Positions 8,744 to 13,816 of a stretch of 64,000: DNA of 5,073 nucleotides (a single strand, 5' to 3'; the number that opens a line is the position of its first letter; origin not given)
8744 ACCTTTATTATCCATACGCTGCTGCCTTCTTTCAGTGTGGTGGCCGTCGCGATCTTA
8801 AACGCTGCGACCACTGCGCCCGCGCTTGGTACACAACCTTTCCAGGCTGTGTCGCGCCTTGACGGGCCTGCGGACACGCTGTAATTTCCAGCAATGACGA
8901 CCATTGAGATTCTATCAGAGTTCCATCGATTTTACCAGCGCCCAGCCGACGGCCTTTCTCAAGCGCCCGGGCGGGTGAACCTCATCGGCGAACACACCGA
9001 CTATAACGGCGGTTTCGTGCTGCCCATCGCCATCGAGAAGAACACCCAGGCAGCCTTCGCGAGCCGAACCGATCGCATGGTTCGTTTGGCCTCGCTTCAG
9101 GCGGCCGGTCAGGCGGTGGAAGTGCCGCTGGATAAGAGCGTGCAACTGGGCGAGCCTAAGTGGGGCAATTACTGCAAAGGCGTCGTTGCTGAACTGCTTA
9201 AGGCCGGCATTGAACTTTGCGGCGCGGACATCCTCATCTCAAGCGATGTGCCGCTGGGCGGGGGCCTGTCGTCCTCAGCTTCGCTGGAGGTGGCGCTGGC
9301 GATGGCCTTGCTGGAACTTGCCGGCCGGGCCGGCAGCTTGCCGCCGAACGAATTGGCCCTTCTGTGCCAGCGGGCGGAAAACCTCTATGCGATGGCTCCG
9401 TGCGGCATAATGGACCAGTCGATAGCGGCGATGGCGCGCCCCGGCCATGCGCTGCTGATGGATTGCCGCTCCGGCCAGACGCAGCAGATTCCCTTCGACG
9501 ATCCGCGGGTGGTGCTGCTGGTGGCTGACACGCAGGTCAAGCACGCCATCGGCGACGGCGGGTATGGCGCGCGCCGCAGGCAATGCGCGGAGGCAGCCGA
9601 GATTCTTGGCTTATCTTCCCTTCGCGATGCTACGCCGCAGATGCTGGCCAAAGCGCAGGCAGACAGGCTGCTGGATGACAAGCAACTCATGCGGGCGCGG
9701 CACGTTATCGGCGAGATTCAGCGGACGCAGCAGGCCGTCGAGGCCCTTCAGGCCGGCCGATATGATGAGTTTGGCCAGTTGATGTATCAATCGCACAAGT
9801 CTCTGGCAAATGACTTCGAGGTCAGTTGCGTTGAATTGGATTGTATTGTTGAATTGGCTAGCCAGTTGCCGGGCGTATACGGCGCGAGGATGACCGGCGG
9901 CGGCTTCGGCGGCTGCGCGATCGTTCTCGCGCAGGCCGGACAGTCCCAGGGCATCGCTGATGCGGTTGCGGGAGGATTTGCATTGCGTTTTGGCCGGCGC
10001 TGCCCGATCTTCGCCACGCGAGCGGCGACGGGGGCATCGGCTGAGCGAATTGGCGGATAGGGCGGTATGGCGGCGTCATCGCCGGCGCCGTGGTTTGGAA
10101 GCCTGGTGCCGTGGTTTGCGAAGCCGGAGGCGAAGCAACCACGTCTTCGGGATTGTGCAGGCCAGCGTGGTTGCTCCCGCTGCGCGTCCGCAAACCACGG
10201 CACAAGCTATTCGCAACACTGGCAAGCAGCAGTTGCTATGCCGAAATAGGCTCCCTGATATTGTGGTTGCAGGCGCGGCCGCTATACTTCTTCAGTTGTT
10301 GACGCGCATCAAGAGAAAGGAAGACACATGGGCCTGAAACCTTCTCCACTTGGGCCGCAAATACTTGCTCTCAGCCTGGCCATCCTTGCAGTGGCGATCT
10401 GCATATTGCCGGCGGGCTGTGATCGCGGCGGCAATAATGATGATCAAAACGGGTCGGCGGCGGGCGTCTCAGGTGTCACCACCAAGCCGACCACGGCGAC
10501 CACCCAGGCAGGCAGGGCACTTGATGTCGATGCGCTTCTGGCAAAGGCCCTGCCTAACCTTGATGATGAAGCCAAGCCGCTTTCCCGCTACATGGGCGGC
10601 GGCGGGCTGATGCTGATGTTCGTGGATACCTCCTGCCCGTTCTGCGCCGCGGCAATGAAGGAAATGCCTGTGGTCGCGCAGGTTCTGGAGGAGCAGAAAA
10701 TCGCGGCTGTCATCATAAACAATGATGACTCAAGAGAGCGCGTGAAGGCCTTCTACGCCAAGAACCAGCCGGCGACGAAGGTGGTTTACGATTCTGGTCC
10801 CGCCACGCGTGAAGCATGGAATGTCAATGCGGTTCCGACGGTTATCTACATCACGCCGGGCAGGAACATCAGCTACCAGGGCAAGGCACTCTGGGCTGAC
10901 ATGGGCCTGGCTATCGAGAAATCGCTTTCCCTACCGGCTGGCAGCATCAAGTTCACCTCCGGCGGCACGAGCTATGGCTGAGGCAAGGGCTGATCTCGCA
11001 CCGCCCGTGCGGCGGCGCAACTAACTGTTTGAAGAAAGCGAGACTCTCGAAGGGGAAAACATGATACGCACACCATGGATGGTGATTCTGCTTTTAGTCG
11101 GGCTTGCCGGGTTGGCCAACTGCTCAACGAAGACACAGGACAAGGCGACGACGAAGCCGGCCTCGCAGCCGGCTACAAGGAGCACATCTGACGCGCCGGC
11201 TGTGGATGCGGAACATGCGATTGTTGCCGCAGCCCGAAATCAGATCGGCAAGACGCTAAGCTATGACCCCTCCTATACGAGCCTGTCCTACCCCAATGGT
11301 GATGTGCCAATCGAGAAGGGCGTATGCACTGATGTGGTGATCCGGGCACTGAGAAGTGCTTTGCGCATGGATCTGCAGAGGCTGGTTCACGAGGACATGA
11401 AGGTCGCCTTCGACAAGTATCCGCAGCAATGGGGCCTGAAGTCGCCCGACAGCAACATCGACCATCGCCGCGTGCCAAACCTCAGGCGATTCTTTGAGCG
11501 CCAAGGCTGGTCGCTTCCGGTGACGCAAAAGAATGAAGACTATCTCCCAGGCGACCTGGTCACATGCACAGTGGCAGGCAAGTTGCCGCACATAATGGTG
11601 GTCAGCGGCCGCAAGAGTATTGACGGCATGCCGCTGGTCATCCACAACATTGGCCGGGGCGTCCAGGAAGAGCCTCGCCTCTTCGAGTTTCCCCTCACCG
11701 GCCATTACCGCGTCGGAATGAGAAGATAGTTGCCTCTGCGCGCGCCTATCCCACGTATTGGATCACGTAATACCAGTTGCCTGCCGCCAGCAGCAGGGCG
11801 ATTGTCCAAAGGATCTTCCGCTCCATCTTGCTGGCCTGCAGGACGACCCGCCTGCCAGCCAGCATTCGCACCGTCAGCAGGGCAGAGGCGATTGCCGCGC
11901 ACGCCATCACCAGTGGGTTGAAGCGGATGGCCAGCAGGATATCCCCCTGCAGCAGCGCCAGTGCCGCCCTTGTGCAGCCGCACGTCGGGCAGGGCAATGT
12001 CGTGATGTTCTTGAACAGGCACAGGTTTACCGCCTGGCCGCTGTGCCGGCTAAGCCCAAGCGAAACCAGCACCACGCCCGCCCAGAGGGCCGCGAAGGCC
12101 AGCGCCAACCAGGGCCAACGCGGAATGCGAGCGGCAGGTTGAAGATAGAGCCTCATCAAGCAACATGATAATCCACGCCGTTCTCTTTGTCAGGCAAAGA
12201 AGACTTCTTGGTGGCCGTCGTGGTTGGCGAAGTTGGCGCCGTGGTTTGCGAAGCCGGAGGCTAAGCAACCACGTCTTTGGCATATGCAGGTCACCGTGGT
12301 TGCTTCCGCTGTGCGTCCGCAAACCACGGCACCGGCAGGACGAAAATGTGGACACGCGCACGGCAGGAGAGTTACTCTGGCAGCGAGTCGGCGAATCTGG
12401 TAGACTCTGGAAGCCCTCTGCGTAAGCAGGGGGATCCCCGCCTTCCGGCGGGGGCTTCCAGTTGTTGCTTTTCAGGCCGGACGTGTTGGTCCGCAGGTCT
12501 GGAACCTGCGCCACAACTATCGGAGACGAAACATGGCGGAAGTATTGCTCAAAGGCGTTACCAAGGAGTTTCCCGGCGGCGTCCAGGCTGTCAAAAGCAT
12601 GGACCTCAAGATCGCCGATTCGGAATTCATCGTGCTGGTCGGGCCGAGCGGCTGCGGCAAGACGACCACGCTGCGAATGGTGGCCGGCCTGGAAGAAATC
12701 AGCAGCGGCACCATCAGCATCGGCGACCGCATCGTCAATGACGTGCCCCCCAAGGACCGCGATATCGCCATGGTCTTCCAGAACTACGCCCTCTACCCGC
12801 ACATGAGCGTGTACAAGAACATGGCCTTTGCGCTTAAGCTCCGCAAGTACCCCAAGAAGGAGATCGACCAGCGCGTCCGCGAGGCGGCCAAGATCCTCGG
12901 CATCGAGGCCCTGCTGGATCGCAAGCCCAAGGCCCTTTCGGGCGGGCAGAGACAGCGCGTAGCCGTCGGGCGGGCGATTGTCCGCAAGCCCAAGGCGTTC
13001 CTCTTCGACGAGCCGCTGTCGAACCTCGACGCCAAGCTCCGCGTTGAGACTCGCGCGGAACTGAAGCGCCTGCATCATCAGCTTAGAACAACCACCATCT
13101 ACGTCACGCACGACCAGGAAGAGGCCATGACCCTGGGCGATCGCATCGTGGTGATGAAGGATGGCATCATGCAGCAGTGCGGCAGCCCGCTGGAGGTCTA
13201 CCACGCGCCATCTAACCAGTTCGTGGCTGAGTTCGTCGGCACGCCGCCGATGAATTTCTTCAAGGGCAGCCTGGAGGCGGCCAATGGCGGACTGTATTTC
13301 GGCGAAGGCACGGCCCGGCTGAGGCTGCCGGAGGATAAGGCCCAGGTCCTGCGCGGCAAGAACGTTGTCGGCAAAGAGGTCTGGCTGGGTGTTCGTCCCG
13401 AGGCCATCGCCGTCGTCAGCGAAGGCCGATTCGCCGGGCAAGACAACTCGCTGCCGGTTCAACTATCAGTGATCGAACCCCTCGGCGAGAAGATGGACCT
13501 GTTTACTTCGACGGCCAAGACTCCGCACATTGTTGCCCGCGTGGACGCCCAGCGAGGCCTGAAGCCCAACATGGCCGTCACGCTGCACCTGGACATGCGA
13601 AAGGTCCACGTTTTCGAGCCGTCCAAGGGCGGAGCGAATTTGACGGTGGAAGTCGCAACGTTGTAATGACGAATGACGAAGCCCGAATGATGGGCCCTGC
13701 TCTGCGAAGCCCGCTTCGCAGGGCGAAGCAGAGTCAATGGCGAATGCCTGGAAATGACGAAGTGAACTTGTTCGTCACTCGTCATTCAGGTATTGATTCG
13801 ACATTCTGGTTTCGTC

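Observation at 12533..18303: Candidate amino-sugar salvage/catabolic locus: orphan MalK-like ATPase, NagB-LmbE fusion, NDP-sugar pyrophosphorylase, GalK-like anomeric kinase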

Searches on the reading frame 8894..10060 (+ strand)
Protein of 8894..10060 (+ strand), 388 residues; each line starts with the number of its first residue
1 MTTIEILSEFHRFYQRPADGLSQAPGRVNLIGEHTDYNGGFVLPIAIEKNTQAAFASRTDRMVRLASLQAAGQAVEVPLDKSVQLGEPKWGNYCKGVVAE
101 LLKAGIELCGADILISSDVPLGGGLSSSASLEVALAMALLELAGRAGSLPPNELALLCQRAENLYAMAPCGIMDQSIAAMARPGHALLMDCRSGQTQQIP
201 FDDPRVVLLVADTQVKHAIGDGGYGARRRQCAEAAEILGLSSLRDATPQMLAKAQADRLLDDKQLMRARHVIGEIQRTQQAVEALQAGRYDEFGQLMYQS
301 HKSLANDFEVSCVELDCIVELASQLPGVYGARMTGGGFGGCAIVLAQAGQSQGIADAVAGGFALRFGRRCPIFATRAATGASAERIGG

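Call 4: search_protein_families(library=pfam, proteins=[window:8894-10060:+])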
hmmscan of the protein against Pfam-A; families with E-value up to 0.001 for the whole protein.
window:8894-10060:+ (388 aa): 3 families
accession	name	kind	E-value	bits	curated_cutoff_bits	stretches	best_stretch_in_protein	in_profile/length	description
PF10509.15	GalKase_gal_bdg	-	1.6e-20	72.9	23.1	1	9-56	2-48/49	Galactokinase galactose-binding signature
PF00288.32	GHMP_kinases_N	-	1.2e-18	67.5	22.3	1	92-180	1-85/87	GHMP kinases N terminal domain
PF08544.19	GHMP_kinases_C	-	3.1e-12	47.2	21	1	281-358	1-79/85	GHMP kinases C terminal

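Call 5: search_protein_families(library=ncbifam, proteins=[window:8894-10060:+])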
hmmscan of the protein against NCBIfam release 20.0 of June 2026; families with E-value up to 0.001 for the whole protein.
window:8894-10060:+ (388 aa): 9 families
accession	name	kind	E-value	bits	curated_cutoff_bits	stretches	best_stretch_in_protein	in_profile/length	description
NF003472.0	PRK05101.1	equivalog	9.1e-105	350.7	499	1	8-382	9-380/382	galactokinase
NF003705.0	PRK05322.1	equivalog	2.4e-93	312.9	385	1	3-382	3-385/388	galactokinase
TIGR00131.1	gal_kin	equivalog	1.3e-90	304.1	226.65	1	5-359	3-363/388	galactokinase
NF003006.0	PRK03817.1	equivalog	1.2e-87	294.2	443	1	23-382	5-349/352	galactokinase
NF001816.0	PRK00555.1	equivalog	2.2e-83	280.2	509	1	23-384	6-362/363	galactokinase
TIGR00549.1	mevalon_kin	equivalog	5.8e-28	98.2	163.05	2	24-217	1-180/276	mevalonate kinase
NF003036.0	PRK03926.1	equivalog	1.1e-21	77.2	403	2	245-359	170-280/302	mevalonate kinase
NF049969.1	GlMnHpPKinHddA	equivalog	2.7e-06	27.1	600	0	257-346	217-304/338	D-glycero-D-manno-heptose 7-phosphate kinase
TIGR01920.1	Shik_kin_archae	equivalog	7.6e-05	22.2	126.85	1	109-215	68-171/266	shikimate kinase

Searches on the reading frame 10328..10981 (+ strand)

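Call 4: search_protein_families(library=pfam, proteins=[window:10328-10981:+])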
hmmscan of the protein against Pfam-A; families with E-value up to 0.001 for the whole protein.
window:10328-10981:+ (217 aa): 4 families
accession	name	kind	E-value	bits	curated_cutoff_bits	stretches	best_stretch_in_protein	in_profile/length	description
PF00578.27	AhpC-TSA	-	4e-10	40.1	26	1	74-183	9-123/124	AhpC/TSA family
PF08534.16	Redoxin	-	2.9e-07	30.8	26.6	1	78-184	16-131/148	Redoxin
PF13098.12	Thioredoxin_2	-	5.2e-07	30.4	27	1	93-178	7-85/104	Thioredoxin-like domain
PF13905.12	Thioredoxin_8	-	5.4e-07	30.3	27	1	94-180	4-93/94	Thioredoxin-like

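Call 5: search_protein_families(library=ncbifam, proteins=[window:10328-10981:+])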
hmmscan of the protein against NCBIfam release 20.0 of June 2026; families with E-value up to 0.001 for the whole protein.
window:10328-10981:+ (217 aa): 1 family
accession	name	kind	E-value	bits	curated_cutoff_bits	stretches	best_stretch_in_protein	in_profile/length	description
NF002854.0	PRK03147.1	subfamily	1.1e-07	31.9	170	1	75-181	47-152/176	thiol-disulfide oxidoreductase ResA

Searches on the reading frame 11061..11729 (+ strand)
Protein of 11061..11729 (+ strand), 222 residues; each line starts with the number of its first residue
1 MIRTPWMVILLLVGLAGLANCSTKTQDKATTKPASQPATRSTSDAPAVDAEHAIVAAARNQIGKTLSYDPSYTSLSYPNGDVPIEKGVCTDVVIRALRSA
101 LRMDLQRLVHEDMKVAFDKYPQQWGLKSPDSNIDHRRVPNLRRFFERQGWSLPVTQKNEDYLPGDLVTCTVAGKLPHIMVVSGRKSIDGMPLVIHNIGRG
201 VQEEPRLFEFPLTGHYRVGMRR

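Call 4: search_protein_families(library=pfam, proteins=[window:11061-11729:+])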
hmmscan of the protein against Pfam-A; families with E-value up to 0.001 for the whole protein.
window:11061-11729:+ (222 aa): 1 family
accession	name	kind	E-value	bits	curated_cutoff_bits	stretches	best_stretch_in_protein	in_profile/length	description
PF06940.17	DUF1287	-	4.5e-67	225.3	25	1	55-217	1-162/163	Domain of unknown function (DUF1287)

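Call 5: search_protein_families(library=ncbifam, proteins=[window:11061-11729:+])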
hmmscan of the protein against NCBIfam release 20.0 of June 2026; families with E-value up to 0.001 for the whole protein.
window:11061-11729:+ (222 aa): 0 families

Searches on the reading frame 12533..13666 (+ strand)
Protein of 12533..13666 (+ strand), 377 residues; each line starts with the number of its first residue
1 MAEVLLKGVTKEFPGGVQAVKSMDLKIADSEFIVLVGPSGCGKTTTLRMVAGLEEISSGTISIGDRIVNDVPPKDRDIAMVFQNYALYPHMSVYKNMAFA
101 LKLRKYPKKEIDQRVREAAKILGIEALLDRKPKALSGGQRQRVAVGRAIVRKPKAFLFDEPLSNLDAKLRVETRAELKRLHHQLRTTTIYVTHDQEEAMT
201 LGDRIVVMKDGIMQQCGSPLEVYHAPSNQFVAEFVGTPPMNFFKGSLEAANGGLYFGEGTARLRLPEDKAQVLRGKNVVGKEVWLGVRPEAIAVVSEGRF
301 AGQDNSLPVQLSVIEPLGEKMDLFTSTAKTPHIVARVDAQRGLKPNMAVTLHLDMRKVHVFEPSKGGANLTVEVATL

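Call 4: search_protein_families(library=pfam, proteins=[window:12533-13666:+])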
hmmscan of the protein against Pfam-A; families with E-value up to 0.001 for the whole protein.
window:12533-13666:+ (377 aa): 6 families
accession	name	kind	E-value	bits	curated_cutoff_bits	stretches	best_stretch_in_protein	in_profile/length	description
PF00005.33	ABC_tran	-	9.6e-31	107.6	25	1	21-162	2-136/137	ABC transporter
PF17912.7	OB_MalK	-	7.5e-14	52.8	27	1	236-292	1-53/53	MalK OB fold domain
PF08402.16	TOBE_2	-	9.2e-09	35.7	21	1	285-361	1-76/76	TOBE domain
PF03459.23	TOBE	-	1.9e-05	25.3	22.3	1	304-360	4-64/64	TOBE domain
PF03215.21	Rad17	-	5.6e-05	23.6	23.8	1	18-122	33-136/186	Rad17 P-loop domain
PF13401.12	AAA_22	-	0.0001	23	27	1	31-111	6-71/130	AAA domain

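Call 5: search_protein_families(library=ncbifam, proteins=[window:12533-13666:+])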
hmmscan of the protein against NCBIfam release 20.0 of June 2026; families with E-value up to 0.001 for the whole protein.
window:12533-13666:+ (377 aa): 185 families (the best 25 are shown)
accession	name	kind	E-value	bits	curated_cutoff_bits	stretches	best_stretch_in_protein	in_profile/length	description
NF008653.0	PRK11650.1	subfamily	5.5e-143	476.3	432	1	1-366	1-352/357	sn-glycerol-3-phosphate ABC transporter ATP-binding protein UgpC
NF008233.0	PRK11000.1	equivalog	2e-116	388.9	568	1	1-362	1-354/369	maltose/maltodextrin ABC transporter ATP-binding protein MalK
NF006987.0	PRK09452.1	equivalog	2.4e-97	326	482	1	4-294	18-301/378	spermidine/putrescine ABC transporter ATP-binding protein PotA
NF040933.2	ABC_arch_GlcV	equivalog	2.6e-97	325.9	450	1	3-361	2-357/357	glucose ABC transporter ATP-binding protein GlcV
TIGR03265.1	PhnT2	equivalog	3.6e-94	315.9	457.7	1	6-359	7-350/353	putative 2-aminoethylphosphonate ABC transporter ATP-binding protein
TIGR01187.1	potA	subfamily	1.6e-88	296.9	355.6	1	35-318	1-277/325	polyamine ABC transporter ATP-binding protein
NF043075.1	MMSYN1_0197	equivalog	9.3e-88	294.4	550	1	6-237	5-235/341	spermidine/putrescine ABC transporter ATP-binding protein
NF040840.2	tungstate_WtpC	equivalog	1.9e-83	280.6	440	1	19-328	15-312/347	tungstate ABC transporter ATP-binding protein WtpC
NF008513.0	PRK11432.1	equivalog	8e-83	278.2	496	1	4-301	7-292/351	ferric ABC transporter ATP-binding protein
TIGR00968.1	3a0106s01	subfamily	6.2e-78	261.6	342.75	1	6-237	3-233/237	sulfate ABC transporter ATP-binding protein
TIGR03258.1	PhnT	equivalog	7.5e-77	258.8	499.15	1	19-328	23-324/359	2-aminoethylphosphonate ABC transport system ATP-binding subunit PhnT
NF008621.0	PRK11607.1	equivalog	5.4e-71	239.4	613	1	7-297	23-307/377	putrescine ABC transporter ATP-binding subunit PotG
NF008105.0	PRK10851.1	equivalog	2.6e-68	230.4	502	1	9-321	8-306/362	sulfate/thiosulfate ABC transporter ATP-binding protein CysA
TIGR01186.1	proV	subfamily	8.3e-67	225.8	326.6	1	15-237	4-232/363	betaine/proline/choline family ABC transporter ATP-binding protein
TIGR03415.1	ABC_choXWV_ATP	equivalog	5e-54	183.7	483.75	1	15-244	35-275/382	choline ABC transporter ATP-binding protein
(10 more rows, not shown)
